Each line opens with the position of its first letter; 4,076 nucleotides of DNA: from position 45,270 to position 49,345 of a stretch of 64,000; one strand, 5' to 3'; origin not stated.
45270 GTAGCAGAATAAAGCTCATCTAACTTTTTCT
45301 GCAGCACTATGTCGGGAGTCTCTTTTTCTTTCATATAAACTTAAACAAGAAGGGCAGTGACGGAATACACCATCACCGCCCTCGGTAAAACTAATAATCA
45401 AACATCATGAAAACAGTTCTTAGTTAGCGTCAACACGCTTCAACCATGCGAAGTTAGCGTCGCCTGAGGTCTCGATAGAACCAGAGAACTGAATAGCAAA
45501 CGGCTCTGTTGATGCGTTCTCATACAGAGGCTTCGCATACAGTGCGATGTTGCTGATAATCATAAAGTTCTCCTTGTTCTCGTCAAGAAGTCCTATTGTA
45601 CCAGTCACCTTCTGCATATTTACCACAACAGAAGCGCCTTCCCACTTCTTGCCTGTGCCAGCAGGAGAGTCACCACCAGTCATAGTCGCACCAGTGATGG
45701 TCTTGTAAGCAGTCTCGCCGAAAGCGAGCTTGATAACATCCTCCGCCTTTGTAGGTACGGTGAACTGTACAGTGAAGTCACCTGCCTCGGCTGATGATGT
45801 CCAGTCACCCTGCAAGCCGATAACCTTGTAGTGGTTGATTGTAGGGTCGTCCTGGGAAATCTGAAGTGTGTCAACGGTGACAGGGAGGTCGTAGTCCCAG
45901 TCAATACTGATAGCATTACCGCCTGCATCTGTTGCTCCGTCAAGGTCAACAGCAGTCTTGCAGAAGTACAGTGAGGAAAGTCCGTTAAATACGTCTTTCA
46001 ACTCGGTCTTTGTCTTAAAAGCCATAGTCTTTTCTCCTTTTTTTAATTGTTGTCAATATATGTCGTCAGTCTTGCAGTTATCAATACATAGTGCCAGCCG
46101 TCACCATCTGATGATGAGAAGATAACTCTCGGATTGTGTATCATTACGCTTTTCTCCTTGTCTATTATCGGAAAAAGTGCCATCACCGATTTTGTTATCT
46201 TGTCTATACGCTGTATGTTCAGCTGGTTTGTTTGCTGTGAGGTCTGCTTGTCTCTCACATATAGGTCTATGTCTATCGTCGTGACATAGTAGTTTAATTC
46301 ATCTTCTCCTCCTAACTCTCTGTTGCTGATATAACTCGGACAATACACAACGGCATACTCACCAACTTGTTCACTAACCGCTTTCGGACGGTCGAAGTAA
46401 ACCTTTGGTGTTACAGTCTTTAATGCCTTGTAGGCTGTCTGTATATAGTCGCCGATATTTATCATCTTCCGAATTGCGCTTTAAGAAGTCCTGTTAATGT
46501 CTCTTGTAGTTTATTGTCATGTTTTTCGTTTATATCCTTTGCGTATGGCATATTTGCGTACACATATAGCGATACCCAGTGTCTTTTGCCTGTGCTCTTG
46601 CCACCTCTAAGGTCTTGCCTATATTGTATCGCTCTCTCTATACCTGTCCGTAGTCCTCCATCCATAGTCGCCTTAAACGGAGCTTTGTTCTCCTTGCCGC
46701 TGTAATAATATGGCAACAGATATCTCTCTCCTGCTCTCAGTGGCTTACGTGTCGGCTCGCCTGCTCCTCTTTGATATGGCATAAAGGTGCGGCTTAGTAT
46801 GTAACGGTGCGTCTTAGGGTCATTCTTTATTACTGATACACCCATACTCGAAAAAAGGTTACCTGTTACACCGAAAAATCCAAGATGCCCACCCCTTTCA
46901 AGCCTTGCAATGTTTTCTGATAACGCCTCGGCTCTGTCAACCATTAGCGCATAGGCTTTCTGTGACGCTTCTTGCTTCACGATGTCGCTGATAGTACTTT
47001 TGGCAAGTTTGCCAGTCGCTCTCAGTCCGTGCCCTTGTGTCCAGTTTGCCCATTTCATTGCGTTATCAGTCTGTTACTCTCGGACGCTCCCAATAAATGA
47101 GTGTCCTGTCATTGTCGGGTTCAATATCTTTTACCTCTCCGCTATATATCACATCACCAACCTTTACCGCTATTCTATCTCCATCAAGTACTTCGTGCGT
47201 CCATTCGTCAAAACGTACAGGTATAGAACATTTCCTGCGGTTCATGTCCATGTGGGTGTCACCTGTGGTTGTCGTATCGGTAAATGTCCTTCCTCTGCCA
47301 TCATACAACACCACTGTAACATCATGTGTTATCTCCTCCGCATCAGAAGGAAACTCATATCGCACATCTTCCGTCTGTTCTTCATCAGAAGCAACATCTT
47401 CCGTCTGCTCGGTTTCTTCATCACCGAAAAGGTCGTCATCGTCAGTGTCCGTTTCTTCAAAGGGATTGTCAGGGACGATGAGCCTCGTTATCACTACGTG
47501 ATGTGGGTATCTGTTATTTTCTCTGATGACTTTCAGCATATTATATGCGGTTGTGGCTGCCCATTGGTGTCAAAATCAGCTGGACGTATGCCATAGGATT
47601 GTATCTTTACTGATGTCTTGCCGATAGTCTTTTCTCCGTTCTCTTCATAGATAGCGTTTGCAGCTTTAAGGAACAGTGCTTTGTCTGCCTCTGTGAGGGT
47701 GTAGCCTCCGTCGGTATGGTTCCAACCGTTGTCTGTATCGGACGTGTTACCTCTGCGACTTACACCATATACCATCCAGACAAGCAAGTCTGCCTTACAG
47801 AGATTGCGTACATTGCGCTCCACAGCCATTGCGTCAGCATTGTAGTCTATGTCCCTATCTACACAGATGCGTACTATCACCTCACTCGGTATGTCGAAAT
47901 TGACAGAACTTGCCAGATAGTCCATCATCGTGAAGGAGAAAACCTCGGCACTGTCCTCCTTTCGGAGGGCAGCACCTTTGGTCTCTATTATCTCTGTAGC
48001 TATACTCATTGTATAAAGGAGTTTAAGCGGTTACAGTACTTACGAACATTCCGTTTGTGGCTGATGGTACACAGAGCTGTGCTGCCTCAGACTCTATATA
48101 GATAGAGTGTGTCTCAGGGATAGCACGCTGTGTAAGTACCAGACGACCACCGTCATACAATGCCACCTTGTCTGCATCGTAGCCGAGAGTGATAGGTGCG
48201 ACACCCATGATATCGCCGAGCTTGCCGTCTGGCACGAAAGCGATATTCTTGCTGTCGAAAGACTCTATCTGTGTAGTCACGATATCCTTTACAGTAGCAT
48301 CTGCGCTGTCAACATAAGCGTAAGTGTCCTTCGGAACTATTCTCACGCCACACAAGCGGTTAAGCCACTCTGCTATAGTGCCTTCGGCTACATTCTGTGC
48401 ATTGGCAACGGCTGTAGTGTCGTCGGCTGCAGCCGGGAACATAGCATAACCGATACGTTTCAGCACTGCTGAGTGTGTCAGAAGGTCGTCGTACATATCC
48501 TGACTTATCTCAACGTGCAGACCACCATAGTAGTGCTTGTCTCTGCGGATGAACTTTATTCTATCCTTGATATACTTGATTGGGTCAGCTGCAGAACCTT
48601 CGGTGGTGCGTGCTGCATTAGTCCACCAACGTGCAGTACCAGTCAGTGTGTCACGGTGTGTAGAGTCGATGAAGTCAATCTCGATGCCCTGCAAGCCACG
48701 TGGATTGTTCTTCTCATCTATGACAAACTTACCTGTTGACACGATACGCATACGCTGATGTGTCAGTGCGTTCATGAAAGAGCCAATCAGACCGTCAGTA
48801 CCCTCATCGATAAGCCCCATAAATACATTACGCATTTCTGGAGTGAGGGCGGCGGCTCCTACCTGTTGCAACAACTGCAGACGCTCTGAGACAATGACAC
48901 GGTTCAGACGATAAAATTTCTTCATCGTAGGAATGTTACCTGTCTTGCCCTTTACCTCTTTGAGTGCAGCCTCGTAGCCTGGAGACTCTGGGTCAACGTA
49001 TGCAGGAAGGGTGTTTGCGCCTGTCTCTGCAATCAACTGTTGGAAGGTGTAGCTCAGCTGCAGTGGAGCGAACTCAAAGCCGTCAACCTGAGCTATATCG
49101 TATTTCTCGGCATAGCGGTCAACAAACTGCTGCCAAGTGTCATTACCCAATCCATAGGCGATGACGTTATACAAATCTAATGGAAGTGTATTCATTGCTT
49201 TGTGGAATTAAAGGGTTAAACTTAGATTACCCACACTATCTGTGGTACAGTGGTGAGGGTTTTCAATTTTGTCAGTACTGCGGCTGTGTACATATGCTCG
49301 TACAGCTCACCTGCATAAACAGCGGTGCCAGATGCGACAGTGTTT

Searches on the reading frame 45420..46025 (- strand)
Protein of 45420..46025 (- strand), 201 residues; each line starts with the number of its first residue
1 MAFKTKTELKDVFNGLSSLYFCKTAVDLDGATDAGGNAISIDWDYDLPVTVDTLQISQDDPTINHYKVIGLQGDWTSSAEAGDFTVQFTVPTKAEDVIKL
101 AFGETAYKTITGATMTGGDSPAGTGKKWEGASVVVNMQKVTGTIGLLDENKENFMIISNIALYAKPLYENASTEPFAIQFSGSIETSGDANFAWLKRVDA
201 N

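Call 8: search_protein_families(library=phrogs, proteins=[window:45420-46025:-], max_evalue=0.01)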
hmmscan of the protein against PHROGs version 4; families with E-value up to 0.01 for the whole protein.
window:45420-46025:- (201 aa): 0 families

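Call 9: search_protein_families(library=pfam, proteins=[window:45420-46025:-], max_evalue=0.01)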
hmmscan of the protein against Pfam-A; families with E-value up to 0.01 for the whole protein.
window:45420-46025:- (201 aa): 0 families
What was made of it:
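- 45420..46025 (-): Major tail tube protein gene (201 aa), directly upstream of the chaperone pair. There is no Pfam or PHROG match (calls 8, 9).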

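Call 72: find_homologous_proteins(query=window:45423-46025:-, max_evalue=0.001)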
Query window:45423-46025:- (201 aa): 1304 proteins with E <= 0.001 among 1498 candidates; the best 120 are listed.
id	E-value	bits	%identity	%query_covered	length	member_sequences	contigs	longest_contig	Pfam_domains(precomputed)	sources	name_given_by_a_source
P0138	6.7e-125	432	97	100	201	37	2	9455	-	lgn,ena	-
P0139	2.8e-96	339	76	100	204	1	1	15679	-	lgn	-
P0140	1.5e-92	327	76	98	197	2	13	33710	-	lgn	-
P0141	3.6e-92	325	73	98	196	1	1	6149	-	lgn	-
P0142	2.3e-91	323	75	98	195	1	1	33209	-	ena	-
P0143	6.5e-90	318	63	99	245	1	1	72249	-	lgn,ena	-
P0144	4.5e-87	309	75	98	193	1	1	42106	-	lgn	-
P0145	1.7e-85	304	71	98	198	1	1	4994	-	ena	-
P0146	6.7e-83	295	71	98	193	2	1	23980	-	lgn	-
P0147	1.3e-79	284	68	97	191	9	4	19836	-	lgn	-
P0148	2.1e-79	284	68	98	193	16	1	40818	-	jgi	jgi:hypothetical protein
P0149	6.7e-78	279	65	98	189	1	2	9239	-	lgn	-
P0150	6.1e-75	269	63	98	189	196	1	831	-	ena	-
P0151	1.1e-74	268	66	97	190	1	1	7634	-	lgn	-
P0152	3.2e-71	257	65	98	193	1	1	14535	-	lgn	-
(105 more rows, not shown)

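Call 82: predict_structure(alignment_id=A6)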
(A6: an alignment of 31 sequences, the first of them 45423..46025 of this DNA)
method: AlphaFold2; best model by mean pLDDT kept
length: 201 residues; sequences in the alignment: 31
mean_pLDDT: 72.1   pTM: 0.68
mean pLDDT of the five models: 72.1, 64.8, 64.6, 64.4, 62.9
residues with pLDDT >= 90: 3; 70-90: 129; 50-70: 43; < 50: 26
segments of 3 or more residues with pLDDT < 50: 1-3, 60-81
pLDDT, mean of each block of 10 residues (from residue 1): 53 75 82 65 84 68 39 36 73 81 86 75 71 83 87 85 78 69 73 79 44
secondary structure, 60 per line:
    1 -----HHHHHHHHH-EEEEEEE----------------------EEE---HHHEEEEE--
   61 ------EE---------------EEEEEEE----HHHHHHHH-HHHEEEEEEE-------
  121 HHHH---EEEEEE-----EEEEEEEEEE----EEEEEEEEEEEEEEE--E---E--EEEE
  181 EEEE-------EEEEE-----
elements in order: H6-14 E16-22 E45-47 E54-58 E84-90 H95-102 E107-113 H121-124 E128-133 E139-148 E153-167 E177-184 E192-196
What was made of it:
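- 45420..46025 (-): The AlphaFold model has pLDDT 72 (call 82).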

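Call 85: fold_search(model_id=the predicted structure, library=pdb)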
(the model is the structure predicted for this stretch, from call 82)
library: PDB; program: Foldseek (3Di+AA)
matches with E <= 10: 570; with E <= 0.001: 1
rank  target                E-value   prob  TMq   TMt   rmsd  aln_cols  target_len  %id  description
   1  6xgr_A                4.4e-04  1.00  0.47  0.36  12.7       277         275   10  YSD1 major tail protein (released 2020-07-01)
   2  9jgh_B                1.2e-03  1.00  0.44  0.53   9.5       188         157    8  cryo-EM structure of the TTP polymer at the tube's end (released 2025-07-16)
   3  9d93_Ja               1.2e-03  1.00  0.46  0.34  10.4       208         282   13  Mycobacteriophage Bxb1 tail tip - Composite map and model (released 2024-09-25)
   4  9d94_Jd               1.4e-03  1.00  0.46  0.35   9.0       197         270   14  Mycobacteriophage Bxb1 portal and connector assembly - Composite map and model (released 2024-09-25)
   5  9jgh_C                2.2e-03  0.99  0.37  0.41   9.8       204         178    6  cryo-EM structure of the TTP polymer at the tube's end (released 2025-07-16)
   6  9jgh_D                2.5e-03  0.98  0.38  0.37  10.9       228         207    9  cryo-EM structure of the TTP polymer at the tube's end (released 2025-07-16)
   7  9d94_Jb               3.8e-03  1.00  0.43  0.34   9.1       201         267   15  Mycobacteriophage Bxb1 portal and connector assembly - Composite map and model (released 2024-09-25)
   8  9d93_Jb               4.5e-03  0.99  0.40  0.30  11.8       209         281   13  Mycobacteriophage Bxb1 tail tip - Composite map and model (released 2024-09-25)
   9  8vjh_J                4.7e-03  1.00  0.48  0.37  11.0       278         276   11  Cryo-EM of tail-tip of bacteriophage Chi (released 2024-10-02)
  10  9d94_Ji               7.3e-03  1.00  0.43  0.34   9.0       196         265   14  Mycobacteriophage Bxb1 portal and connector assembly - Composite map and model (released 2024-09-25)
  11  8vhx_G                8.2e-03  0.99  0.44  0.34  10.3       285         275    9  Cryo-EM of neck of bacteriophage Chi (released 2024-10-02)
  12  9occ_A                9.6e-03  0.97  0.34  0.42   8.4       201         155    9  Sf11 bacteriophage tail (released 2025-11-12)
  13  9d94_Jh               1.1e-02  1.00  0.43  0.34   9.0       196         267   14  Mycobacteriophage Bxb1 portal and connector assembly - Composite map and model (released 2024-09-25)
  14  9jgh_M                1.2e-02  0.97  0.43  0.38  11.4       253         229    9  cryo-EM structure of the TTP polymer at the tube's end (released 2025-07-16)
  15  8yun_E                1.3e-02  0.54  0.23  0.29  14.3       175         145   11  The crystal structure of HNBP001-HCP (released 2025-07-02)
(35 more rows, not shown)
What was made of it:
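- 45420..46025 (-): Foldseek against PDB gives top hits that are all siphophage tail tube proteins: YSD1 6xgr_A at E = 4e-4, then Bxb1, Chi, T1 and lambda (call 85).
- On Lambda-type G/GT tail assembly chaperone pair with programmed frameshift: The tube protein is assigned by fold (call 85).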

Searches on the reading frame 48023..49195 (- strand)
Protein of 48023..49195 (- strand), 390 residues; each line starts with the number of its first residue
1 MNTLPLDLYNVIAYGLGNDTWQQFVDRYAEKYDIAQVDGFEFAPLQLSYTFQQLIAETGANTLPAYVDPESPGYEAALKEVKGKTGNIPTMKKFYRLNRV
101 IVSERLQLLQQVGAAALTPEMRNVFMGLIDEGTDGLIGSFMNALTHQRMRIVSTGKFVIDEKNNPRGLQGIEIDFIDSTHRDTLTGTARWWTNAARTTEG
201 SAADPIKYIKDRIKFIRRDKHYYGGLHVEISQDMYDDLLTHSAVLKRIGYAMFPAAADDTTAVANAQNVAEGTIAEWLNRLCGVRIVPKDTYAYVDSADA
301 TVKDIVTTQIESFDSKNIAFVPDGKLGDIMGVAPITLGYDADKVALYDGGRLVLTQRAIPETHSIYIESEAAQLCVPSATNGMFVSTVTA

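Call 8: search_protein_families(library=phrogs, proteins=[window:48023-49195:-], max_evalue=0.01)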
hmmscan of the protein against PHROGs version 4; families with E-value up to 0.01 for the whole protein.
window:48023-49195:- (390 aa): 1 family
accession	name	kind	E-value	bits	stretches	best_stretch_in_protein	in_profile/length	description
phrog_29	-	head and packaging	7e-20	72.6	1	20-390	33-360/439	major head protein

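Call 9: search_protein_families(library=pfam, proteins=[window:48023-49195:-], max_evalue=0.01)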
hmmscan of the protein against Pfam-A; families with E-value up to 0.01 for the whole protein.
window:48023-49195:- (390 aa): 1 family
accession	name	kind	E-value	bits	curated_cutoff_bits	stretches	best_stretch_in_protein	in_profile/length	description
PF03864.22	Phage_cap_E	-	1.4e-06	28.1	22.9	1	57-386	40-327/329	Phage major capsid protein E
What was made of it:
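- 48023..49195 (-): Major capsid protein gene. It anchors the head-to-tail gene order. phrog_29 at E = 7e-20 and PF03864 at E = 1.4e-6 (calls 8, 9).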
